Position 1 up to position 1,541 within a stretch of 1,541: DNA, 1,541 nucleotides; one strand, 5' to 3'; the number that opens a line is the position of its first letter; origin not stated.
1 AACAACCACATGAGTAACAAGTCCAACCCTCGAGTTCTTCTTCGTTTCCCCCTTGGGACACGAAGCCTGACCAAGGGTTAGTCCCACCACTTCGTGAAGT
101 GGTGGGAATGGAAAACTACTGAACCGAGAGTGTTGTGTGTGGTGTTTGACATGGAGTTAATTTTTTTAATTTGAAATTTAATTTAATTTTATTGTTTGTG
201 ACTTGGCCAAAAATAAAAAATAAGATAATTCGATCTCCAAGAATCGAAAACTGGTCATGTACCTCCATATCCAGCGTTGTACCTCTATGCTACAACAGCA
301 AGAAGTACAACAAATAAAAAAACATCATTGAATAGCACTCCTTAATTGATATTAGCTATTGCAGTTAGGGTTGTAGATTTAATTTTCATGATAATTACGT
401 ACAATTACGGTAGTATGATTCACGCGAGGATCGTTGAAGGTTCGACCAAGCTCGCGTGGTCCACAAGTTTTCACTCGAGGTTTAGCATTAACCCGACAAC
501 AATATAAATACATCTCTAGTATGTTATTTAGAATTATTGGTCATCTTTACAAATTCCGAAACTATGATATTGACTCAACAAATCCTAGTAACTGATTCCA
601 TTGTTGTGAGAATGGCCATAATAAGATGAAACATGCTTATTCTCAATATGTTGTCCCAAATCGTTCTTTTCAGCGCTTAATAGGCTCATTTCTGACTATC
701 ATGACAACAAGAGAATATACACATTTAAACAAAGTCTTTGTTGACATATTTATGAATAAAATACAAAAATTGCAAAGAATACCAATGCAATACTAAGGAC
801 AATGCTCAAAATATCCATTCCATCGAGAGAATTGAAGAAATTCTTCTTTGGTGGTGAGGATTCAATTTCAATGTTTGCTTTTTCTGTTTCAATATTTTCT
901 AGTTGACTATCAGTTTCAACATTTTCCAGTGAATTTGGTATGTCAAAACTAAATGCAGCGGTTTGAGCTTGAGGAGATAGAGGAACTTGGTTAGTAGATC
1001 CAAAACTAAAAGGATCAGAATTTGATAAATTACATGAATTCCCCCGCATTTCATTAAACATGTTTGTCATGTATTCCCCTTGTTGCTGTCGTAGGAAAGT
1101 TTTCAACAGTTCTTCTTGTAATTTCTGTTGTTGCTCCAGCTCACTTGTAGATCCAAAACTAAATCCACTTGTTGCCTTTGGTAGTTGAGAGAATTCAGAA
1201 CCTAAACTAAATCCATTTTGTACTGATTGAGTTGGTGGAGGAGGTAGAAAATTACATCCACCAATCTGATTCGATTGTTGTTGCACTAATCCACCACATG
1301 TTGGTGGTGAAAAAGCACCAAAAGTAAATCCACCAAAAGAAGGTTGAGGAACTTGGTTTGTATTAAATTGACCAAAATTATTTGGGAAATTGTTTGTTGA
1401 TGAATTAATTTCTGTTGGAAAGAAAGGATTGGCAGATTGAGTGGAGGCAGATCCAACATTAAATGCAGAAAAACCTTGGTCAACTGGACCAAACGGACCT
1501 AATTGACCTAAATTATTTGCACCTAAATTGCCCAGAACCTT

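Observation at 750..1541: Tail-anchored FG-repeat, Q/N-rich low-complexity protein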

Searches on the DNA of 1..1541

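Call 6: search_rna_families(source=window, threshold=evalue, max_evalue=1)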
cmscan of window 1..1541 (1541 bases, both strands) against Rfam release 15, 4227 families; matches with E-value up to 1: 0.
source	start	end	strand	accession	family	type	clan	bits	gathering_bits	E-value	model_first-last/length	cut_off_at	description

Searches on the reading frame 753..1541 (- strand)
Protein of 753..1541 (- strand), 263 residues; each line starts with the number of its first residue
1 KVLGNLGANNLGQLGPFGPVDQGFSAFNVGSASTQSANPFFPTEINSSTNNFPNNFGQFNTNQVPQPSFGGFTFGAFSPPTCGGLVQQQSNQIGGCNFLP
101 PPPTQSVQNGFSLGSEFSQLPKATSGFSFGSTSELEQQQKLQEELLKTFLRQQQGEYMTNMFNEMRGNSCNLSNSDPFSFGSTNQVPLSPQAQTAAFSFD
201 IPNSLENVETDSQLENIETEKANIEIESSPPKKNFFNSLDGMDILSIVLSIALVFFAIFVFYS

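Call 7: search_protein_families(library=pfam, proteins=[window:753-1541:-], max_evalue=10)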
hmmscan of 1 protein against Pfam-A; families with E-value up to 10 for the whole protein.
window:753-1541:- (263 aa): 0 families

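Call 8: find_homologous_proteins(query=window:753-1541:-, max_evalue=0.01)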
Query window:753-1541:- (263 aa): 1 proteins with E <= 0.01 among 474 candidates.
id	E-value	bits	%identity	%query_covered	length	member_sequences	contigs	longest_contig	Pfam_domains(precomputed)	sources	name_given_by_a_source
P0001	5.7e-155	533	100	94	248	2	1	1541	-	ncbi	ncbi:predicted protein, partial [Naegleria gruberi]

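Call 9: search_solved_structures(query=window:753-1541:-, max_evalue=10)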
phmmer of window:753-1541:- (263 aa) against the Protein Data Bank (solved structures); distinct sequences matched with E-value up to 10: 1.
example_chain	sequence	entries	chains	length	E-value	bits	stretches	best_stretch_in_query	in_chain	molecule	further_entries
9ivq_L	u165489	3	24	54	1.4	12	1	49-85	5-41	Polyprotein P1234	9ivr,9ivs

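Call 11: list_cluster_members(proteins=[P0001])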
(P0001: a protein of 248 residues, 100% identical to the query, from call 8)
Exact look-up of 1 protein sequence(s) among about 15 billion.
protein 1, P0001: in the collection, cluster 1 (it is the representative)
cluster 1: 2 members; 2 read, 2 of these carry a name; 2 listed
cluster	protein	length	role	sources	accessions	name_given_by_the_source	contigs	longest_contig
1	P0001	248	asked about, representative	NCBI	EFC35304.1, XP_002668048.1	predicted protein, partial [Naegleria gruberi]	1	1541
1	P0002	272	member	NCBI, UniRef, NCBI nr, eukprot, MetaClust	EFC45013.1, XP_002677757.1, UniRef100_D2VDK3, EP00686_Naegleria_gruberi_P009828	predicted protein [Naegleria gruberi] | Predicted protein n=1 Tax=Naegleria gruberi TaxID=5762 RepID=D2VDK3_NAEGR | uncharacterized protein NAEGRDRAFT_66949 [Naegleria gruberi]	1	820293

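Call 13: find_encoding_contigs(protein=P0002, flank=10000, max_places=6)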
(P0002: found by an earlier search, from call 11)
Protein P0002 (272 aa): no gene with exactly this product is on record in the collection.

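Call 23: search_protein_representatives(protein=window:753-1541:-)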
Query: 263 residues. Proteins with E-value up to 0.001 (for the whole library): 1; up to 1e-10: 1; up to 1e-30: 1. The best 1 are listed.
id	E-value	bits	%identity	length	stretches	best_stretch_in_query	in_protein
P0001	1.8e-155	532.5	100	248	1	16-263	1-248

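Call 26: find_encoding_contigs(protein=P0001, flank=10000, max_places=10)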
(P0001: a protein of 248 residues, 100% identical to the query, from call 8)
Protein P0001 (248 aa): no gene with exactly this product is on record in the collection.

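Call 34: find_related_loci(query=window:753-1541:-, collection=metagenome_contigs, flank=10000)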
Query window:753-1541:- (263 aa) in metagenome_contigs; peptide patterns used: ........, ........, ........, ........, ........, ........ (x = any residue, [..] = any of these).
131 stretches matched a pattern, but none encodes a relative of the query by tblastn (E <= 1e-3).

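Call 35: predict_structure(protein=window:753-1541:-)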
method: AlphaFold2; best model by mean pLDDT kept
length: 263 residues; sequences in the alignment: 1
mean_pLDDT: 50.5   pTM: 0.21
mean pLDDT of the five models: 50.5, 49.3, 47.7, 40.7, 40.1
residues with pLDDT >= 90: 17; 70-90: 30; 50-70: 40; < 50: 176
segments of 3 or more residues with pLDDT < 50: 2-130, 168-206
pLDDT, mean of each block of 10 residues (from residue 1): 44 38 33 33 33 36 39 39 39 42 43 42 43 73 87 76 60 39 37 39 48 51 52 55 81 96 90
secondary structure, 60 per line:
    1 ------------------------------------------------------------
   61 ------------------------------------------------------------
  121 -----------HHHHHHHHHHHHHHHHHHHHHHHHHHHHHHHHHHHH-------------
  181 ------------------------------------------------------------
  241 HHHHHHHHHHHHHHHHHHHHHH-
elements in order: H132-167 H241-262

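Call 37: find_homologous_proteins(query=P0002, max_evalue=10)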
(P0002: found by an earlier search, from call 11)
Query P0002 (272 aa): 1 proteins with E <= 10 among 1147 candidates.
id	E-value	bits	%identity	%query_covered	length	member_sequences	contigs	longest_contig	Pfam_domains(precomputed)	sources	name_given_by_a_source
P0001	3.1e-153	527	99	91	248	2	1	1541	-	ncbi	ncbi:predicted protein, partial [Naegleria gruberi]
